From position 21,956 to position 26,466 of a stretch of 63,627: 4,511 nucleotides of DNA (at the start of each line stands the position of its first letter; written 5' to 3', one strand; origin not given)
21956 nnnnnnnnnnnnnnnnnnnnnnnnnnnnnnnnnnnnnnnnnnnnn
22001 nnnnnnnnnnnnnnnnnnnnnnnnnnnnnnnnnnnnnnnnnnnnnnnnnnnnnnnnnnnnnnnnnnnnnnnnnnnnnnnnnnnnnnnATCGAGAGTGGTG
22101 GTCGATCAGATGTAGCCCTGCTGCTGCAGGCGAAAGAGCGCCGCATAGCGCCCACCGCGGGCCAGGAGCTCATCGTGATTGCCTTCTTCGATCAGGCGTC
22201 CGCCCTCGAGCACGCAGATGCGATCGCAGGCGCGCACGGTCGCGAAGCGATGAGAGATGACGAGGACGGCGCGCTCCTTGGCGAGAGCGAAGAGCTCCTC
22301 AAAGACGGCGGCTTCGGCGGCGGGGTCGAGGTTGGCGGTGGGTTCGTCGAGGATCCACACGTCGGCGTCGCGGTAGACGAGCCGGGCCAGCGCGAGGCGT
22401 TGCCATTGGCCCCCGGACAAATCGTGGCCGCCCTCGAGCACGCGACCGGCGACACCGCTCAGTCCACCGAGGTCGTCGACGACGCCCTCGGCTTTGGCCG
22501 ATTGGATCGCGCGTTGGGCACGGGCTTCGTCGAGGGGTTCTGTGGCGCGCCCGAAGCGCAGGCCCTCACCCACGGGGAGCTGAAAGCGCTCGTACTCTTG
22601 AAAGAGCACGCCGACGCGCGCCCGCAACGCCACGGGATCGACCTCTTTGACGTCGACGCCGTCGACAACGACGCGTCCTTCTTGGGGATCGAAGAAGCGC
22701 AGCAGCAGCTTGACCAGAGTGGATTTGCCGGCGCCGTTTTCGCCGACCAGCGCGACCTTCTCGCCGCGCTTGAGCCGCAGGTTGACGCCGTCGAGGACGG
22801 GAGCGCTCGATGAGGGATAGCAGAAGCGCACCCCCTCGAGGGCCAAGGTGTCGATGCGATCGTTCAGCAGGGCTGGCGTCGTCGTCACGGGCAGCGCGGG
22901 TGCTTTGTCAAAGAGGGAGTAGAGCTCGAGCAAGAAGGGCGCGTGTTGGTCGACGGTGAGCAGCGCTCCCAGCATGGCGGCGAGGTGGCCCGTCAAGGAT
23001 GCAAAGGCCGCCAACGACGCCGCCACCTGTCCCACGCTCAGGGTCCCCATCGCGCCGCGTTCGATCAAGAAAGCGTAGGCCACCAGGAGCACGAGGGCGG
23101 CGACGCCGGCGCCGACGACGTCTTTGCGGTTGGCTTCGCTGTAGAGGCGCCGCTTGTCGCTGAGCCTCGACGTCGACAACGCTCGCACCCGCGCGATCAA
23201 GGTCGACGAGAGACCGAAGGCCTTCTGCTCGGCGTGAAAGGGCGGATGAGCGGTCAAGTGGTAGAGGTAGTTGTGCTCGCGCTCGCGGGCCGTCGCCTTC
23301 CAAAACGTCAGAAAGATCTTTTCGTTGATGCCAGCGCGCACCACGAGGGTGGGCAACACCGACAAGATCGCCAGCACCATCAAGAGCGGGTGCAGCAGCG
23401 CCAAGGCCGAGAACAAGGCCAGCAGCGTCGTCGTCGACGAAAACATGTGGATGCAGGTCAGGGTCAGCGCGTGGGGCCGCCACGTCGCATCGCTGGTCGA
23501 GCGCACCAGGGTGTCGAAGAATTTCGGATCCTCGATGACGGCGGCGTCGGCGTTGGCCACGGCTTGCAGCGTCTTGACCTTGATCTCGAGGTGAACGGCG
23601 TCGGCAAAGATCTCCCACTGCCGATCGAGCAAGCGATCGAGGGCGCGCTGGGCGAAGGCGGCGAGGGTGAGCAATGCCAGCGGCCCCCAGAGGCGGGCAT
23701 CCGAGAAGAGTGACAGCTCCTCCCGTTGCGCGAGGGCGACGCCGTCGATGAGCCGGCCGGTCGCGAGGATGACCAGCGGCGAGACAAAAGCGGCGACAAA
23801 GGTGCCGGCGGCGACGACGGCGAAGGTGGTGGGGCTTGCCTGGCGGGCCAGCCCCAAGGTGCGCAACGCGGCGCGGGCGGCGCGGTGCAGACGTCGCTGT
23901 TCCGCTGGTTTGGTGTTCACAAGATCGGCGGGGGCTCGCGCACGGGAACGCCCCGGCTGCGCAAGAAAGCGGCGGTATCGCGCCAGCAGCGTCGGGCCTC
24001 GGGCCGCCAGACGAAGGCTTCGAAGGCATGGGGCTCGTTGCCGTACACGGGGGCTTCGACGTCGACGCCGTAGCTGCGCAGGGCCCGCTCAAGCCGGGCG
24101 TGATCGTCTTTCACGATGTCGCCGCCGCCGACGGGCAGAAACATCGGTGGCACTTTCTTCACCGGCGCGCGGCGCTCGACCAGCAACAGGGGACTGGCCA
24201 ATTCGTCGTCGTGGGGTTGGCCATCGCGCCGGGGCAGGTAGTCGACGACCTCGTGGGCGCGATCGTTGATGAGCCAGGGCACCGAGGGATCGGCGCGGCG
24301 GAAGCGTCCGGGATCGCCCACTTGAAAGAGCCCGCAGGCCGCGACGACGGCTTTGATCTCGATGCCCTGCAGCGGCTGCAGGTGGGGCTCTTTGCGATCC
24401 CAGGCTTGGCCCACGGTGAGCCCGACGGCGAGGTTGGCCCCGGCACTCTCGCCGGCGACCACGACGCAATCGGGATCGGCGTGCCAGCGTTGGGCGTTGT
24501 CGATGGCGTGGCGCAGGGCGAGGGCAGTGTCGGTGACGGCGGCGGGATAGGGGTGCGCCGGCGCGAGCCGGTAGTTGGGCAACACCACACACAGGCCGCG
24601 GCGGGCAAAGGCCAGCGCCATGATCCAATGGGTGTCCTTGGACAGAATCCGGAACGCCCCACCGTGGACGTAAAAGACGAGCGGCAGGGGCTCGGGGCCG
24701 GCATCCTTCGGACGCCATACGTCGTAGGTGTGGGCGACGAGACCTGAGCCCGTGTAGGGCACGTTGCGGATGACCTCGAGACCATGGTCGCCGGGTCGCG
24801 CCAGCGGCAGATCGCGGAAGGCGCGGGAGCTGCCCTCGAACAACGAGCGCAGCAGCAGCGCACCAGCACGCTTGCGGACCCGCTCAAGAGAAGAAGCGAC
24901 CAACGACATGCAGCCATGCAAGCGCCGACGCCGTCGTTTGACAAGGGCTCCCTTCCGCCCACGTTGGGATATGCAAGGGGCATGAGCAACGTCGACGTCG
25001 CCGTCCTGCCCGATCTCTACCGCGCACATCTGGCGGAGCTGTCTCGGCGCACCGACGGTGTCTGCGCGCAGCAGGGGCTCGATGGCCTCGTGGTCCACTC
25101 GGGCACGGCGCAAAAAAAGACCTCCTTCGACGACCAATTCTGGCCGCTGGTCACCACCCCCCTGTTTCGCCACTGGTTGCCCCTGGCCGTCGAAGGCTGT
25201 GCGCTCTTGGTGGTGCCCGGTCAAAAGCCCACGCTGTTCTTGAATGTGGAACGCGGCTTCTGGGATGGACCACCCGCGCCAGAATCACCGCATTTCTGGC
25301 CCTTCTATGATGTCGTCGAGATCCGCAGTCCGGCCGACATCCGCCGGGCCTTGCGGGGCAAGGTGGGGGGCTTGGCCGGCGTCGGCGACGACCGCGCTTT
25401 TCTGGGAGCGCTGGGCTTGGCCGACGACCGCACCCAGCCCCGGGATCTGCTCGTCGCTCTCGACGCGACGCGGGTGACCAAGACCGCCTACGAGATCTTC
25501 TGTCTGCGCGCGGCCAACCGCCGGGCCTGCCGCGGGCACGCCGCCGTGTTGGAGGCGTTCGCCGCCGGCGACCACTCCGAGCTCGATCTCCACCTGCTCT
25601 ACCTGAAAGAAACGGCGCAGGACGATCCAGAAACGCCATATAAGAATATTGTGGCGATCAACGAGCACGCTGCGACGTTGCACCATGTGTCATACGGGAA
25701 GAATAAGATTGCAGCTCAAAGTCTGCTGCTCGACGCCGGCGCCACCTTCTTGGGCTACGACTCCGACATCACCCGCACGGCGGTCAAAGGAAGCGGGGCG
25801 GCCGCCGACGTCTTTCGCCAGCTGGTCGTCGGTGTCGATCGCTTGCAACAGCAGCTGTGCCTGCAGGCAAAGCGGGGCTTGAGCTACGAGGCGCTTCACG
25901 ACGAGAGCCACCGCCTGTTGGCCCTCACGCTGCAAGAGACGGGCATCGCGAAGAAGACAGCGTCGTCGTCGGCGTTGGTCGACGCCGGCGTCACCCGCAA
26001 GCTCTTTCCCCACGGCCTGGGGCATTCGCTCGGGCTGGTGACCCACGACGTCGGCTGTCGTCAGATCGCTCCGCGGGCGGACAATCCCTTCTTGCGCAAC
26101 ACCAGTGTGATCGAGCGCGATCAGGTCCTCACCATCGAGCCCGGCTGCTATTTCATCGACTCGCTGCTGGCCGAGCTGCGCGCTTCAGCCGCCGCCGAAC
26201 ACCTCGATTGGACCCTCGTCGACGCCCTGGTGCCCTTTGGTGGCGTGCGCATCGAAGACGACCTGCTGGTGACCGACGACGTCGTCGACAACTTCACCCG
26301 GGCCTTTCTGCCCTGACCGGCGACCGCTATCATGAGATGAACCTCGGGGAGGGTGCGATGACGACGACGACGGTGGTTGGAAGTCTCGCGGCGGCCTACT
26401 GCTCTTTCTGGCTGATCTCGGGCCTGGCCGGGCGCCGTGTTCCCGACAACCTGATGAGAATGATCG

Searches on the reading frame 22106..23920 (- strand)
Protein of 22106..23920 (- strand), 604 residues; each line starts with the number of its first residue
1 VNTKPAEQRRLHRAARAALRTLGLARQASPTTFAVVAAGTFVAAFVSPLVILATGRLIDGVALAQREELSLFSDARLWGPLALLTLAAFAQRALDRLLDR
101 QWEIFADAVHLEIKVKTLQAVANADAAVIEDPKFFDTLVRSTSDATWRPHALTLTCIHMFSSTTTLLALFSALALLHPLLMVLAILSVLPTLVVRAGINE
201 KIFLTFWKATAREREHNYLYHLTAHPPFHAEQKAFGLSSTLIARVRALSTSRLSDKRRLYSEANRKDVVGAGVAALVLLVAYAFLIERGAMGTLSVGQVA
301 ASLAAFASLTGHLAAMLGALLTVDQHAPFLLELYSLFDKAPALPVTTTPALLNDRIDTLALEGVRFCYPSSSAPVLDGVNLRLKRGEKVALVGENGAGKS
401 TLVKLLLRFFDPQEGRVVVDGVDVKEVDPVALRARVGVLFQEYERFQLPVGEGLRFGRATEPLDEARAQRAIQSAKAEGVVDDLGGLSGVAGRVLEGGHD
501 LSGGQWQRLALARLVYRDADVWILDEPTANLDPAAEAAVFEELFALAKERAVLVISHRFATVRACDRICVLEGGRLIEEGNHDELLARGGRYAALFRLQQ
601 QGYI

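Call 42: search_protein_families(library=pfam, proteins=[window:22106-23920:-], max_evalue=0.0001)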
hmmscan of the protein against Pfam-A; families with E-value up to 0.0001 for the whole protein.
window:22106-23920:- (604 aa): 3 families
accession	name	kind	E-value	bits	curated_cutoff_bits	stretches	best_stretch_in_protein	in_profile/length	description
PF00005.33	ABC_tran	-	8.9e-32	111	25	1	376-529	1-137/137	ABC transporter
PF13304.12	AAA_21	-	7.4e-08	33.2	27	0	390-413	3-29/304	AAA domain, putative AbiEii toxin, Type IV TA system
PF02463.25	SMC_N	-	3.2e-06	27.2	40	0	501-569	137-209/220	RecF/RecN/SMC N terminal domain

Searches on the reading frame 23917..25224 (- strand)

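Call 42: search_protein_families(library=pfam, proteins=[window:23917-25224:-], max_evalue=0.0001)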
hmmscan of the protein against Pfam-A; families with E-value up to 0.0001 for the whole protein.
window:23917-25224:- (435 aa): 3 families
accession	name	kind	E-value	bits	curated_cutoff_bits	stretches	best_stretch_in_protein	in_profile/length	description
PF07859.19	Abhydrolase_3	-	4.5e-36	125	25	1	183-401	1-208/210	alpha/beta hydrolase fold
PF20434.5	BD-FAE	-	7.7e-20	71.8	26.8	1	168-304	2-147/215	BD-FAE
PF00135.34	COesterase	-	9e-11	41.8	27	1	168-270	89-201/515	Carboxylesterase family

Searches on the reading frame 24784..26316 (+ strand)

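Call 42: search_protein_families(library=pfam, proteins=[window:24784-26316:+], max_evalue=0.0001)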
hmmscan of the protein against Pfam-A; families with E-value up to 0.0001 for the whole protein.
window:24784-26316:+ (510 aa): 2 families
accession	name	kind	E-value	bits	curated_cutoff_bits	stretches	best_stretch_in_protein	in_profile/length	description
PF00557.29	Peptidase_M24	-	5.7e-33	114.9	23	1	240-498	2-208/208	Metallopeptidase family M24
PF21216.2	PepQ_N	-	1.9e-23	83.5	27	1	78-226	2-150/152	Xaa-Pro dipeptidase, N-terminal domain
